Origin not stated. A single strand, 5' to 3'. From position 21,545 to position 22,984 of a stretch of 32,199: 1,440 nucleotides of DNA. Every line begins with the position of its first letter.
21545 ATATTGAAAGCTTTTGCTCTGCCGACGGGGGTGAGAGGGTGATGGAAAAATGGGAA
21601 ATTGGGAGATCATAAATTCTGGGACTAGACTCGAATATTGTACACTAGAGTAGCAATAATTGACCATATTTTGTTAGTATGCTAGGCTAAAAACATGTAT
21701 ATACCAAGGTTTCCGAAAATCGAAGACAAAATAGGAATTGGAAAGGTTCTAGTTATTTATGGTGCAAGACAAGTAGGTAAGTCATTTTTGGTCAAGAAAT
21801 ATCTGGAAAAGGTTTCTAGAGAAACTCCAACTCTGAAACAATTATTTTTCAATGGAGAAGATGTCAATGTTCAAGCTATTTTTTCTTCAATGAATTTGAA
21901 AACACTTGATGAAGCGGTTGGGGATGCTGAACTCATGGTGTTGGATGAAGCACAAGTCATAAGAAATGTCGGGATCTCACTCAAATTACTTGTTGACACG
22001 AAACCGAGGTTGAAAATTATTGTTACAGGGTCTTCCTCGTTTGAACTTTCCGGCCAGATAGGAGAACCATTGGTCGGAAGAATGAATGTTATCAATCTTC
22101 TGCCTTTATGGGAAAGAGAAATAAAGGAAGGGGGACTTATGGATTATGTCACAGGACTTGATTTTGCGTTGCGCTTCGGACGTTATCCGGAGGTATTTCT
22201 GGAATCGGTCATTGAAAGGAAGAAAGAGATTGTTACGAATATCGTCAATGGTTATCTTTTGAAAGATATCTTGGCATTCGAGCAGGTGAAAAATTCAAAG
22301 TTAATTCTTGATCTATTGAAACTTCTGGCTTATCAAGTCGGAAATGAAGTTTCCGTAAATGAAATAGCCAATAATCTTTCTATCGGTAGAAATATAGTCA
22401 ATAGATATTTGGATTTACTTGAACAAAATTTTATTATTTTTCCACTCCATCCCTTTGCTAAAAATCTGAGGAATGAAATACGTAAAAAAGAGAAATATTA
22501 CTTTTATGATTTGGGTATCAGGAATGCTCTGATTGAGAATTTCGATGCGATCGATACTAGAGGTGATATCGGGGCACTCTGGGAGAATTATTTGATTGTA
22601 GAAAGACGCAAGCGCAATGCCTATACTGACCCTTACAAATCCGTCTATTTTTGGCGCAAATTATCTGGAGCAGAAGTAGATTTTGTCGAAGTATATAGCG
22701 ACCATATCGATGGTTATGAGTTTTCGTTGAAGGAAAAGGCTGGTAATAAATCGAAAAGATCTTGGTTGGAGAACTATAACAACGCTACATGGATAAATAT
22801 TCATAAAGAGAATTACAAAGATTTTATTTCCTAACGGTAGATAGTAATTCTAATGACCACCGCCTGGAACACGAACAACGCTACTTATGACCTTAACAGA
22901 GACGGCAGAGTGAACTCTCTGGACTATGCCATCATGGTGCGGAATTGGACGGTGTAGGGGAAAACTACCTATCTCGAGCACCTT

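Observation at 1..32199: Whole-window architecture: co-oriented paralog/TA mosaic, with TA cassettes possibly stabilising a recombination-prone surface-protein locus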

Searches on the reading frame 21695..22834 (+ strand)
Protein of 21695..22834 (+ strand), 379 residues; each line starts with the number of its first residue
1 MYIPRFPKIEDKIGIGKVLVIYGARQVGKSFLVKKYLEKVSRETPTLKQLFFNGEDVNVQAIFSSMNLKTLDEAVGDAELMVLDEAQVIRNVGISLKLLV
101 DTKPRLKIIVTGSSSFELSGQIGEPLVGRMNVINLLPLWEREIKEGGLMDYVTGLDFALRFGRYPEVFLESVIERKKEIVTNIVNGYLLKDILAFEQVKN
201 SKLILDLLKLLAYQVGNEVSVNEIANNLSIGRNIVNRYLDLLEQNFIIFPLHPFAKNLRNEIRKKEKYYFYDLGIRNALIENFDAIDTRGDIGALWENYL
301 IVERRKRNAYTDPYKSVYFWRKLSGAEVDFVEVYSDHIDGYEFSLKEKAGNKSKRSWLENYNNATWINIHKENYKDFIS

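Call 7: search_protein_families(library=pfam, proteins=[window:21695-22834:+], max_evalue=0.01)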
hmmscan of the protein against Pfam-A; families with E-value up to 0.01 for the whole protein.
window:21695-22834:+ (379 aa): 5 families
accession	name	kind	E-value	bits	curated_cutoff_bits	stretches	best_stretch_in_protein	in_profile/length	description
PF13635.12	DUF4143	-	7.5e-36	123.7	28.1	1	190-342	2-156/160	Domain of unknown function (DUF4143)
PF13173.12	AAA_14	-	1.5e-24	86.9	27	1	17-142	3-127/129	AAA domain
PF13401.12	AAA_22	-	0.0018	19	27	0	17-53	6-33/130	AAA domain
PF01637.24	ATPase_2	-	0.0044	17.3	33.2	0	16-75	20-78/225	ATPase domain predominantly from Archaea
PF13191.12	AAA_16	-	0.0045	17.9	32.6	1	16-59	24-63/167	AAA ATPase domain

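Call 41: search_protein_families(library=padloc, proteins=[window:21695-22834:+], max_evalue=0.001)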
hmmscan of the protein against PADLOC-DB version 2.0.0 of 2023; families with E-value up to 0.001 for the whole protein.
window:21695-22834:+ (379 aa): 7 families
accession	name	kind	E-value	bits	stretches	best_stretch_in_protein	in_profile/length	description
PDLC04789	PDC-S01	-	1.2e-126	420.8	1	7-378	8-373/375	-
PDLC04790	PDC-S01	-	3.9e-48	162.2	1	9-331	20-352/422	-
PDLC04787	PDC-S01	-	1.4e-47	160.5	1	7-337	18-349/412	-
PDLC04791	PDC-S01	-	1.2e-28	97.9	1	18-374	21-380/395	-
PDLC04788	PDC-S01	-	5.9e-22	76.2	2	17-138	20-145/448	-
PDLC04786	PDC-S01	-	5e-21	73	2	17-138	21-148/439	-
PDLC04792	PDC-S01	-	9.3e-10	35.7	1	17-138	20-146/452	-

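Call 43: search_protein_families(library=ncbifam, proteins=[window:21695-22834:+], max_evalue=0.001)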
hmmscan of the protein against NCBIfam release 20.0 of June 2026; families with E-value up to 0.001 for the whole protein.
window:21695-22834:+ (379 aa): 0 families

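Call 46: search_protein_families(library=pfam, proteins=[L025:10924-11151:+, L025:11959-13230:+, L025:13300-13731:+], max_evalue=0.01)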
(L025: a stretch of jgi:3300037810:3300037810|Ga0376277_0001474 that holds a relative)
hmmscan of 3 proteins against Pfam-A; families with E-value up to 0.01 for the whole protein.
L025:10924-11151:+ (75 aa): 0 families

L025:11959-13230:+ (423 aa): 2 families
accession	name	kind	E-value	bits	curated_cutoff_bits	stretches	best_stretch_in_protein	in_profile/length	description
PF12705.13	PDDEXK_1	-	0.00012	22.5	22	1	267-361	120-172/247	PD-(D/E)XK nuclease superfamily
PF04606.18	Ogr_Delta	-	0.0061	16.9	26.3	0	50-87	2-39/47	Ogr/Delta-like zinc finger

L025:13300-13731:+ (143 aa): 1 family
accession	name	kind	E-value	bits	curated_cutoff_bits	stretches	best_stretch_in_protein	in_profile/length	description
PF05635.17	23S_rRNA_IVP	-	0.0094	16.6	33.8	0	15-66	1-52/106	23S rRNA-intervening sequence protein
